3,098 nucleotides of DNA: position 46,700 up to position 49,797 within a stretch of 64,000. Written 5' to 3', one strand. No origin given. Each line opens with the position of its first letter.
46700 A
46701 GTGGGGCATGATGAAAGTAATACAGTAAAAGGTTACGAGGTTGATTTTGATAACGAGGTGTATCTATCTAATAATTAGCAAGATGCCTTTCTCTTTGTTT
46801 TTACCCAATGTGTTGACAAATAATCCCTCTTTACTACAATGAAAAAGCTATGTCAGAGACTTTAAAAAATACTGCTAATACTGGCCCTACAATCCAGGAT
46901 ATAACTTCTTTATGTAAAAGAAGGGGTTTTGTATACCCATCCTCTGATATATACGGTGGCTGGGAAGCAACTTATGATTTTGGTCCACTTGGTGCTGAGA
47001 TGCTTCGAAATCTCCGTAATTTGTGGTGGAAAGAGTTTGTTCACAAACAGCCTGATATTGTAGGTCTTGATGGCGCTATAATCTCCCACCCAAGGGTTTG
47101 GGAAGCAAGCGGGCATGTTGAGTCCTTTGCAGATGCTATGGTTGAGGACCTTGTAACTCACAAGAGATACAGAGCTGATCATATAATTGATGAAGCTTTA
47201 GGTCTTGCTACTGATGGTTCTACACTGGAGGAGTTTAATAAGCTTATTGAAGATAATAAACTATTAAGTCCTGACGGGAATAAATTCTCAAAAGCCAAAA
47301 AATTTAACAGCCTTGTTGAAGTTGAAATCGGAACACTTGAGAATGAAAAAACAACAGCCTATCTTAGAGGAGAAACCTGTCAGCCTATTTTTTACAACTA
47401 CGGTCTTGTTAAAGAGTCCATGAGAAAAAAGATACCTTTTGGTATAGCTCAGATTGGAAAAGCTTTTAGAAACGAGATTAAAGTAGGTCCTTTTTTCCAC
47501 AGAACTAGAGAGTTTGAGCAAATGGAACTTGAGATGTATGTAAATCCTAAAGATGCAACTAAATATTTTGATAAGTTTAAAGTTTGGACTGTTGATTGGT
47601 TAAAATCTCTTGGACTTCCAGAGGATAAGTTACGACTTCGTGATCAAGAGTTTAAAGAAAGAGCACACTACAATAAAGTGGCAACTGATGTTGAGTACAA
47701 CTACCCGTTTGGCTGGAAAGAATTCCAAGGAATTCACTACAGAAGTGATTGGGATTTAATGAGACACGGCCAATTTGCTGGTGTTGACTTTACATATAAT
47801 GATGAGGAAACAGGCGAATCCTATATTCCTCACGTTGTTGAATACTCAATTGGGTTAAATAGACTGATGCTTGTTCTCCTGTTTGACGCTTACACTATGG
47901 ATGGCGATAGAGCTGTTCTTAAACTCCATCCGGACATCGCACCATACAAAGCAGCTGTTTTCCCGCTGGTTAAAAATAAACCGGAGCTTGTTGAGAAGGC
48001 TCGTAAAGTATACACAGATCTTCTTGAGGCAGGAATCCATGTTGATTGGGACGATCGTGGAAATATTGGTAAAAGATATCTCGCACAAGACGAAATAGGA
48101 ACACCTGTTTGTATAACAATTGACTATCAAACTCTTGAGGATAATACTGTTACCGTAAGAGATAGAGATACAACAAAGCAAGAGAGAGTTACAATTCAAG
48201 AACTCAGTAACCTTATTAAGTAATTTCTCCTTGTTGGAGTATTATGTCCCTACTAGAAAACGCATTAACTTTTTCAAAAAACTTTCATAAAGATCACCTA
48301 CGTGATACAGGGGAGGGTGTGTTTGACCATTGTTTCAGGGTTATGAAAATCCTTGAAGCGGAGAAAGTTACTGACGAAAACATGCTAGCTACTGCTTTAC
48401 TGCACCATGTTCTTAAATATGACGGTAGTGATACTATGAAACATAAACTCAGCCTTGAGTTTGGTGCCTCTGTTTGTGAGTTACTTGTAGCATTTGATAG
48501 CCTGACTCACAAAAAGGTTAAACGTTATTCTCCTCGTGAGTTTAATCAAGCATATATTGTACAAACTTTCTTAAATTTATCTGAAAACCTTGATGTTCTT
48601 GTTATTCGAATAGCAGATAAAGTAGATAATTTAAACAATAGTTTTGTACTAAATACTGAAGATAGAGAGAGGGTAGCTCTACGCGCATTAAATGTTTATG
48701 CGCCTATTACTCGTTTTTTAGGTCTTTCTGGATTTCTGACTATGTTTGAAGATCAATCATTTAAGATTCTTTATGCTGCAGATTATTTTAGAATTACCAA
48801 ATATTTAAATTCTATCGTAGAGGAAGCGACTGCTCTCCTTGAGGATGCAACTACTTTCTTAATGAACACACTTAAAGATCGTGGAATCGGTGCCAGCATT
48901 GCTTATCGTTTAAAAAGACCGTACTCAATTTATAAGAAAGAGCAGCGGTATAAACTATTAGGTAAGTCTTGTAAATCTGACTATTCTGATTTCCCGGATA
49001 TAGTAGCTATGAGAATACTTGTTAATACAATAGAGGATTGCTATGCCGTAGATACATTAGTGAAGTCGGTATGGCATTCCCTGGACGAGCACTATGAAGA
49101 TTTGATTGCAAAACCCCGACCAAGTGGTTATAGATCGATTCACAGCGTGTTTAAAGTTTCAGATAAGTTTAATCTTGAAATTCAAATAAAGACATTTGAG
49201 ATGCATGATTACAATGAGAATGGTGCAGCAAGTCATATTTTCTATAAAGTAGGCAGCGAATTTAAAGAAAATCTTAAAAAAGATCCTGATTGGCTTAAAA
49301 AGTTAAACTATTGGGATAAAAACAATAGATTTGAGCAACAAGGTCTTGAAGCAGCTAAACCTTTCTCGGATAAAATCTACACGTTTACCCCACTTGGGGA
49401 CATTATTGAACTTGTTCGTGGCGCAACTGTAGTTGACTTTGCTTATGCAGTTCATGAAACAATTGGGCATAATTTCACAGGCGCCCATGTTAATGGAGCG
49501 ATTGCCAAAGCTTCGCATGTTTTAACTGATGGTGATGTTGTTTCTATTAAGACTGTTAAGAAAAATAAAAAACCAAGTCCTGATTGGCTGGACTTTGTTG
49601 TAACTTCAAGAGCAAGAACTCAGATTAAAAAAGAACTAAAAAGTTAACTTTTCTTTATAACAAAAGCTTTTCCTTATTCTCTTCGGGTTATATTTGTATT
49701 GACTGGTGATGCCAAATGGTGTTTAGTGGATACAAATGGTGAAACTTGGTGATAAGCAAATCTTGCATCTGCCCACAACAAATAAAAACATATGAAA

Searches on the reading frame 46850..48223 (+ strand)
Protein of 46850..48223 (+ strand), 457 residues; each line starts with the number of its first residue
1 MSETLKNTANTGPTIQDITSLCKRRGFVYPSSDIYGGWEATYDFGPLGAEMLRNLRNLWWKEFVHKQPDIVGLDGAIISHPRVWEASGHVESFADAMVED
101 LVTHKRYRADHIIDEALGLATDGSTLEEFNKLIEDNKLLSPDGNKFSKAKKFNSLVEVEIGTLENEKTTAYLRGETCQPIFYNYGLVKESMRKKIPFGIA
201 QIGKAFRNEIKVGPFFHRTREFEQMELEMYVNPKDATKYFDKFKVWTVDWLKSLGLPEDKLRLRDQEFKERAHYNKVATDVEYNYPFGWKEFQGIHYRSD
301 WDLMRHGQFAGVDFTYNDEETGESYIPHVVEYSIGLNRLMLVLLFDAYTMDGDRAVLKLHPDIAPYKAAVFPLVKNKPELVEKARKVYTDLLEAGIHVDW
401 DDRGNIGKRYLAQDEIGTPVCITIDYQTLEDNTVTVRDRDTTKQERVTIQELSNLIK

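Call 57: search_protein_families(library=ncbifam, max_evalue=1e-10, proteins=[window:46850-48223:+])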
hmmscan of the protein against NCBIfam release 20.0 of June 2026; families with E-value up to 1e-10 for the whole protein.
window:46850-48223:+ (457 aa): 7 families
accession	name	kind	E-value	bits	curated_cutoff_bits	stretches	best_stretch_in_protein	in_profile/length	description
NF003211.1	PRK04173.1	equivalog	1.3e-167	558.3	312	1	16-455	2-453/454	glycine--tRNA ligase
TIGR00389.1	glyS_dimeric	equivalog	1.3e-135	453.1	243.3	3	16-245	4-233/565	glycine--tRNA ligase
NF011484.0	PRK14894.1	equivalog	4.7e-98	328.7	1050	3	146-349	115-334/539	glycine--tRNA ligase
NF008979.1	PRK12325.1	exception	2.4e-15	56.3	550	1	320-456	303-436/437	proline--tRNA ligase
NF006625.0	PRK09194.1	equivalog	2.6e-15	56.4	558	1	320-456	426-558/559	proline--tRNA ligase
TIGR00408.1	proS_fam_I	equivalog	4.3e-13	49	437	1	176-455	105-376/475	proline--tRNA ligase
TIGR00409.1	proS_fam_II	equivalog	4.7e-12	45.6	306.7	0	315-456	428-565/568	proline--tRNA ligase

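Call 58: find_homologous_proteins(query=window:46850-48223:+, max_evalue=1e-50)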
Query window:46850-48223:+ (457 aa): 8000 proteins with E <= 1e-50 among 8000 candidates; the best 120 are listed.
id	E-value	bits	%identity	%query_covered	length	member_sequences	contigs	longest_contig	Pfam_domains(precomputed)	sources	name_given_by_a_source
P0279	0.0e+0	1066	100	100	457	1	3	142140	PF03129.26,PF00587.31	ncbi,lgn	-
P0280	5.0e-273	924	85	100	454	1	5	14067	PF03129.26,PF00587.31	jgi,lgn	jgi:glycyl-tRNA synthetase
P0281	5.5e-273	924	85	100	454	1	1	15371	PF03129.26,PF00587.31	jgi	jgi:glycyl-tRNA synthetase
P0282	2.7e-272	921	85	100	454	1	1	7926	PF03129.26,PF00587.31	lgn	-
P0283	4.4e-272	921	85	100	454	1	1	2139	PF03129.26,PF00587.31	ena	-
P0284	6.0e-272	920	84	100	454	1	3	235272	PF03129.26,PF00587.31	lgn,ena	-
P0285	1.5e-271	919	84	100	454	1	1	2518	PF03129.26,PF00587.31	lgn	-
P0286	2.3e-271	918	84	100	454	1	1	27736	PF03129.26,PF00587.31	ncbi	ncbi:MAG: hypothetical protein RLY61_550 [Candidatus Parcubacteria bacterium]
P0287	3.4e-270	914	84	100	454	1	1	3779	PF03129.26,PF00587.31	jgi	jgi:glycyl-tRNA synthetase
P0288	3.7e-270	914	84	100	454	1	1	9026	PF03129.26,PF00587.31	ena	-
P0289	4.7e-270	914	84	100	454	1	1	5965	PF03129.26,PF00587.31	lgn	-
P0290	9.1e-270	913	84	98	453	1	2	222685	PF03129.26,PF00587.31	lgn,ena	-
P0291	9.1e-269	910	82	100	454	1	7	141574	PF03129.26,PF00587.31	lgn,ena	-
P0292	2.3e-268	908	82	100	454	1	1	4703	PF03129.26,PF00587.31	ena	-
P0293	1.3e-257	873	84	97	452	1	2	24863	PF03129.26,PF00587.31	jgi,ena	-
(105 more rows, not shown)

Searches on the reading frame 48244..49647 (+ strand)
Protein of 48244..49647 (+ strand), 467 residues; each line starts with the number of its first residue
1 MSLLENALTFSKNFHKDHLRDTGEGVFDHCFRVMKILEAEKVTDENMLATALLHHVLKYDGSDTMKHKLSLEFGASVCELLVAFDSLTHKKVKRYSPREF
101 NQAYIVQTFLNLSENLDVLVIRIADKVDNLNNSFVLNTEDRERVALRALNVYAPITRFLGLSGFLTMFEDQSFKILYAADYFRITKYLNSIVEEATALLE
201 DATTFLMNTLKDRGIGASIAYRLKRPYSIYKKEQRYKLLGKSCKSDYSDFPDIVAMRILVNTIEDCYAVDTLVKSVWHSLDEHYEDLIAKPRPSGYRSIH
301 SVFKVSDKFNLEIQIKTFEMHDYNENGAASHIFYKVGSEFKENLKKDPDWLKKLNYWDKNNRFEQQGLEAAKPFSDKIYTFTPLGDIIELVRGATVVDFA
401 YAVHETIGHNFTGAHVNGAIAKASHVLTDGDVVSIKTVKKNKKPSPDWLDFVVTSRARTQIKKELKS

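Call 57: search_protein_families(library=ncbifam, max_evalue=1e-10, proteins=[window:48244-49647:+])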
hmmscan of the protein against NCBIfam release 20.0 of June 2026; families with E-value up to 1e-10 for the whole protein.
window:48244-49647:+ (467 aa): 3 families
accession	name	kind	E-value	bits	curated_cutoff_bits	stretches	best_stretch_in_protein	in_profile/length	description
TIGR00691.1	spoT_relA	subfamily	1.7e-100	337.3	499.2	1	7-466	1-450/687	RelA/SpoT family protein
NF008303.0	PRK11092.1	equivalog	5.7e-68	229.7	947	1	3-466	22-475/702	bifunctional GTP diphosphokinase/guanosine-3',5'-bis pyrophosphate 3'-pyrophosphohydrolase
NF008124.0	PRK10872.1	equivalog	5.6e-63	213.6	728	1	32-463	61-494/744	GTP diphosphokinase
